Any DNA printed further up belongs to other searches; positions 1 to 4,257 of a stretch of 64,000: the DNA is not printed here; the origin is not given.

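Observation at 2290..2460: Giant ORF with a beta-prime-like DxDGD catalytic loop, a candidate non-canonical single-chain RNA polymerase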

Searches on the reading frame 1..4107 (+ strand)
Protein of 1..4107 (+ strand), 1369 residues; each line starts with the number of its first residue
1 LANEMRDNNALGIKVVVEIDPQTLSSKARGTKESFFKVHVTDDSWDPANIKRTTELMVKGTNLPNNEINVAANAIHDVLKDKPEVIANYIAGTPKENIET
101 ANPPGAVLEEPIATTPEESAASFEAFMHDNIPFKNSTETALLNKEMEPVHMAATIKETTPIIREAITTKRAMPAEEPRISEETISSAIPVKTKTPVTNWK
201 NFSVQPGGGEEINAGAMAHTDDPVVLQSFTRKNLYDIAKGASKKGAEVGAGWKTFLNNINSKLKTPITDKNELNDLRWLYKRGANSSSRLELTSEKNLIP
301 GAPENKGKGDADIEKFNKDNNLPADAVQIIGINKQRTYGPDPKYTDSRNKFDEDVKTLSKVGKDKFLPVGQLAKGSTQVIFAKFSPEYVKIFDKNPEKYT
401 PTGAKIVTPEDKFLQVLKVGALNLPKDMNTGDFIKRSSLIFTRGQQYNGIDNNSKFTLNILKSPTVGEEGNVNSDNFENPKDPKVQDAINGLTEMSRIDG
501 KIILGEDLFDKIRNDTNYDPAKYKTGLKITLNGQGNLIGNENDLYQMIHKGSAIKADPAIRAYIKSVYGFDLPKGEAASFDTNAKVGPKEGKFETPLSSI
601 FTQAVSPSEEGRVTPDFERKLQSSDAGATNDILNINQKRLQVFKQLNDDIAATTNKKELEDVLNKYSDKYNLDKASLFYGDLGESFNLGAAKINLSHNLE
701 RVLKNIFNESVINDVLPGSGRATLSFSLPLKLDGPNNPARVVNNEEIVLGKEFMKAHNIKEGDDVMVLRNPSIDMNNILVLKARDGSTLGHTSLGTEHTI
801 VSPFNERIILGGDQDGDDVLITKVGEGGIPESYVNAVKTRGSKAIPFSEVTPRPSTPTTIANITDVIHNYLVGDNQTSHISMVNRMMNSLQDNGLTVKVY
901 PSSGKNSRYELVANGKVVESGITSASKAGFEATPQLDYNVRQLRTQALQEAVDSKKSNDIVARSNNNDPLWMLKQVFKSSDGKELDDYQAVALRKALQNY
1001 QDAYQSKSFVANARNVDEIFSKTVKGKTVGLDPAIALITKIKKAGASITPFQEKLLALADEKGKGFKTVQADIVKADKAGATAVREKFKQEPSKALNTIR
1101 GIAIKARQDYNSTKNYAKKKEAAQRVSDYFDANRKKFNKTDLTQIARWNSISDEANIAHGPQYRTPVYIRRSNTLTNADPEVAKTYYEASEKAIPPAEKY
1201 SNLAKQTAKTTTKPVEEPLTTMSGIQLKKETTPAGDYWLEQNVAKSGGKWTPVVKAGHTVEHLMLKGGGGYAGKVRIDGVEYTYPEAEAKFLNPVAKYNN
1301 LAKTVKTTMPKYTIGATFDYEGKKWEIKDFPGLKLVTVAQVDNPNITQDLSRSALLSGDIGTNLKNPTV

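Call 5: search_protein_families(library=pfam, proteins=[window:1-4107:+], max_evalue=1)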
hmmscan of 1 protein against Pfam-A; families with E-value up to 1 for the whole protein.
window:1-4107:+ (1369 aa): 0 families

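Call 6: search_protein_families(library=phrogs, proteins=[window:1-4107:+], max_evalue=0.1)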
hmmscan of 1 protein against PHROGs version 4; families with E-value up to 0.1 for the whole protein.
window:1-4107:+ (1369 aa): 0 families

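Call 7: search_solved_structures(query=window:1-4107:+, max_evalue=10)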
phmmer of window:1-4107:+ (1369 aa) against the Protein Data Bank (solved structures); distinct sequences matched with E-value up to 10: 0.

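Call 8: search_dna_similar(query=window:1-4107:+, collection=phages, mode=protein, max_evalue=0.001)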
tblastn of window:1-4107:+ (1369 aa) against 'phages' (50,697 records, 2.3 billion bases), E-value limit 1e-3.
No match.

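Call 10: find_homologous_proteins(query=window:1-4107:+, max_evalue=0.001)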
Query window:1-4107:+ (1369 aa): 1 proteins with E <= 0.001 among 8000 candidates.
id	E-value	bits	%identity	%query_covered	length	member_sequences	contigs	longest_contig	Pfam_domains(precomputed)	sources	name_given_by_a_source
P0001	0.0e+0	3052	100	100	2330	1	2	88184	-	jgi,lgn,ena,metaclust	metaclust:\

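Call 12: find_encoding_contigs(protein=P0001, flank=10000, max_places=6)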
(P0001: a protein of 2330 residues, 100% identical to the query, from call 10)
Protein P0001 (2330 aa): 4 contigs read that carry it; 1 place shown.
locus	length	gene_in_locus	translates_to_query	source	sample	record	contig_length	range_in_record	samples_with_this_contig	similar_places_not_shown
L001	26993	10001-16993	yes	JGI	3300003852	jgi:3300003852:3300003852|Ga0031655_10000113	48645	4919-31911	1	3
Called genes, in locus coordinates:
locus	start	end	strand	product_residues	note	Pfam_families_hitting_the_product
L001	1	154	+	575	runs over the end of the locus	PF24175:SU10_adaptor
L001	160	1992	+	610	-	-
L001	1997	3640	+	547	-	-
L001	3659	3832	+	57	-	-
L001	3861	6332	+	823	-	-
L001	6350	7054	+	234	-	PF01551:Peptidase_M23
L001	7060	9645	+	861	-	-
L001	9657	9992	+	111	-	-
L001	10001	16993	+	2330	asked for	-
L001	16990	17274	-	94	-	-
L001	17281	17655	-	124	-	-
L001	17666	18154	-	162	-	-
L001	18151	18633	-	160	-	PF01327:Pep_deformylase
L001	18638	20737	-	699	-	PF02463:SMC_N (weak), PF13476:AAA_23, PF13555:AAA_29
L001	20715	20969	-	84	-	-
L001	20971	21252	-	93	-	-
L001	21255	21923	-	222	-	-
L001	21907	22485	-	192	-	PF02075:RuvC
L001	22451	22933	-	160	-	-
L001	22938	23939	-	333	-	PF00149:Metallophos, PF12850:Metallophos_2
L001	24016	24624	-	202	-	-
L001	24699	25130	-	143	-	-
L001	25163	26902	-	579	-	PF00176:SNF2-rel_dom, PF00270:DEAD (weak), PF00271:Helicase_C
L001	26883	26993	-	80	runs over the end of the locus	-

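Call 30: find_related_loci(query=P0001, collection=viral_contigs, flank=10000)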
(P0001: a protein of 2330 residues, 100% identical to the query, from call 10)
Query P0001 (2330 aa) in viral_contigs; peptide patterns used: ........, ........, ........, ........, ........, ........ (x = any residue, [..] = any of these).
13 stretches matched a pattern, but none encodes a relative of the query by tblastn (E <= 1e-3).

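Call 31: search_protein_representatives(protein=window:511-4107:+)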
Query: 1199 residues. Proteins with E-value up to 0.001 (for the whole library): 77; up to 1e-10: 45; up to 1e-30: 25. The best 77 are listed.
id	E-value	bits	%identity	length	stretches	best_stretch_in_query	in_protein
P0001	0.0e+00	2673.6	100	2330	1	1-1199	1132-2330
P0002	8.6e-256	868.4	47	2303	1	32-1029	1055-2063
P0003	3.3e-253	859.9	45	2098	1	12-1024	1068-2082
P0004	8.4e-250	848.6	46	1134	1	8-998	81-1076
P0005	1.0e-241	821.8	44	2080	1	23-1037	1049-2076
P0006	1.4e-240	818.0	45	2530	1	25-1022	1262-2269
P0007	1.9e-219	748.0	42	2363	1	20-1023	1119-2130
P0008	2.3e-214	731.2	44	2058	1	28-1023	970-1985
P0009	9.8e-195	666.2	42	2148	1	30-1028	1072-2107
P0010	1.1e-188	646.1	41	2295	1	19-1026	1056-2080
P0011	2.4e-180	618.6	39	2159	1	8-1025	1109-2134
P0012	1.2e-177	609.6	40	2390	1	9-1039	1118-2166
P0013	8.7e-168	577.0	41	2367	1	25-1047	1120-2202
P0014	1.1e-150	520.3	37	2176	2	195-1024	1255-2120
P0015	1.5e-143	496.8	37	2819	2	192-1045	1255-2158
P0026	3.9e-27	111.2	29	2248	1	240-1119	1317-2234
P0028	1.7e-22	95.8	50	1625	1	1019-1123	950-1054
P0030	2.1e-19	85.6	55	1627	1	1045-1131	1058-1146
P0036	5.7e-15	70.9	25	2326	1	56-818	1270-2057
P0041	6.5e-14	67.4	27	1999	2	498-742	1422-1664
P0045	2.4e-11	58.9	53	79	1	1056-1122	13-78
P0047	1.5e-09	53.0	25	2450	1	129-816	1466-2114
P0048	3.3e-09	51.8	51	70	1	1062-1124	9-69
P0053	7.3e-07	44.1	44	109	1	1050-1124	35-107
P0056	1.5e-06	43.0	44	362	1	1066-1135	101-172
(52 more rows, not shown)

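Call 57: search_protein_families(library=phrogs, proteins=[P0047, P0026, P0036, P0041], max_evalue=0.001)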
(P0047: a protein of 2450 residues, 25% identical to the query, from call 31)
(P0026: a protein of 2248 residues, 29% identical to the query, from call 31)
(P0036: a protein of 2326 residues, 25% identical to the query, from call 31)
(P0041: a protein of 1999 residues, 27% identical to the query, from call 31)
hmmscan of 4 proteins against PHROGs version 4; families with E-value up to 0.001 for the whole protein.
P0047 (2450 aa): 3 families
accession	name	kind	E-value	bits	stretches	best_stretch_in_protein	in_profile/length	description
phrog_6050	-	DNA, RNA and nucleotide metabolism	0.00013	22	1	164-215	324-377/402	HNH endonuclease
phrog_144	-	DNA, RNA and nucleotide metabolism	0.00094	19.9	0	164-215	96-144/175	HNH endonuclease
phrog_333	-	DNA, RNA and nucleotide metabolism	0.00096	20.3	0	161-201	42-82/138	HNH endonuclease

P0026 (2248 aa): 0 families

P0036 (2326 aa): 0 families

P0041 (1999 aa): 3 families
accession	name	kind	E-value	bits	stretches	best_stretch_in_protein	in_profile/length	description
phrog_589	-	DNA, RNA and nucleotide metabolism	8.2e-05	23.4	1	156-190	108-143/179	HNH endonuclease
phrog_144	-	DNA, RNA and nucleotide metabolism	0.00071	20.3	0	157-213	102-156/175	HNH endonuclease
phrog_333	-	DNA, RNA and nucleotide metabolism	0.00081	20.6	0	155-191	48-84/138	HNH endonuclease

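Call 75: search_dna_similar(query=P0047, collection=phages, mode=protein, max_evalue=0.001, max_rows=10)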
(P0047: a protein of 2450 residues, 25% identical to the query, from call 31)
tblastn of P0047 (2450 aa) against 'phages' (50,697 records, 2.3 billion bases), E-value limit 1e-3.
No match.

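Call 76: search_dna_similar(query=P0026, collection=phages, mode=protein, max_evalue=0.001, max_rows=10)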
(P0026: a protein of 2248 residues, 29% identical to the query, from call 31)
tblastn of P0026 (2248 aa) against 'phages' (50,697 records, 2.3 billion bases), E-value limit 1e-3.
No match.

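Call 81: search_protein_families(library=pfam, proteins=[P0001, P0045, P0048, P0053, P0056, P0028, P0030], max_evalue=0.01)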
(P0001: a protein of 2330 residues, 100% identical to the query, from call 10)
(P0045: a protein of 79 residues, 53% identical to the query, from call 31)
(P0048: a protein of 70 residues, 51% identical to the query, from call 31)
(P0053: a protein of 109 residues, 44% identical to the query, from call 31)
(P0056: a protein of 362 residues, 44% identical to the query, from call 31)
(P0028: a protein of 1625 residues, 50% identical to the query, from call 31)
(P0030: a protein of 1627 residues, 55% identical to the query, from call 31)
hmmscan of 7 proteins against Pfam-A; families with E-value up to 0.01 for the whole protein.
P0001 (2330 aa): 0 families

P0045 (79 aa): 0 families

P0048 (70 aa): 0 families

P0053 (109 aa): 0 families

P0056 (362 aa): 0 families

P0028 (1625 aa): 0 families

P0030 (1627 aa): 1 family
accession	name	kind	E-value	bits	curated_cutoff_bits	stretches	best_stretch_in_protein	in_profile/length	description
PF01844.29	HNH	-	0.0013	19.2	21.4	1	192-224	13-45/47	HNH endonuclease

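Call 95: search_protein_families(library=phrogs, proteins=[L001:160-1989:+, L001:1997-3637:+, L001:3861-6329:+, L001:6350-7051:+, L001:7060-9642:+, L001:9657-9989:+], max_evalue=0.001)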
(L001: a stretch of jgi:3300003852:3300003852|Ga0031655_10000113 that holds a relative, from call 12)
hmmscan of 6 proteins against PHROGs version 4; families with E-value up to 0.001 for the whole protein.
L001:160-1989:+ (610 aa): 0 families

L001:1997-3637:+ (547 aa): 0 families

L001:3861-6329:+ (823 aa): 0 families

L001:6350-7051:+ (234 aa): 19 families
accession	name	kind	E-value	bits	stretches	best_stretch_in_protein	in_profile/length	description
phrog_7767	-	other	2.8e-21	77.1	1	106-232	6-121/194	metallo-endopeptidase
phrog_21656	-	other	1e-16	61.2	1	114-230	631-743/1022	peptidase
phrog_6700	-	lysis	5.1e-16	57.8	1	42-222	2549-2717/2898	endolysin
phrog_14988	-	other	2.6e-14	54.6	1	105-216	15-126/272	peptidase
phrog_28672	-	other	7.7e-13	48.8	1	101-216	271-375/397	metallo-endopeptidase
phrog_1067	-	head and packaging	8.5e-13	48.6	1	67-225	716-853/991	minor head protein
phrog_36429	-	unknown function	4.2e-11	42.3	1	112-231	122-234/1159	-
phrog_10030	-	tail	6.8e-11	41.2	1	111-219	1905-2008/2105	tail length tape measure protein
phrog_37190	-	other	2.3e-08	34.8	1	118-230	139-238/244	peptidase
phrog_167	-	tail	2.6e-08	33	1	96-211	1183-1290/1555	tail length tape measure protein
phrog_23188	-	tail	2.6e-08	31.8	1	104-219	3146-3252/5002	tail length tape measure protein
phrog_28394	-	unknown function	2.7e-07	31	1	107-199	190-278/303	-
phrog_880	-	lysis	3.1e-06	27.8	1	106-217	15-120/435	endolysin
phrog_5453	-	unknown function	6e-06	26.4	1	119-214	593-687/863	-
phrog_3578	-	lysis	1.7e-05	25.4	1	105-231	215-357/405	endolysin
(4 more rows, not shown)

L001:7060-9642:+ (861 aa): 0 families

L001:9657-9989:+ (111 aa): 0 families
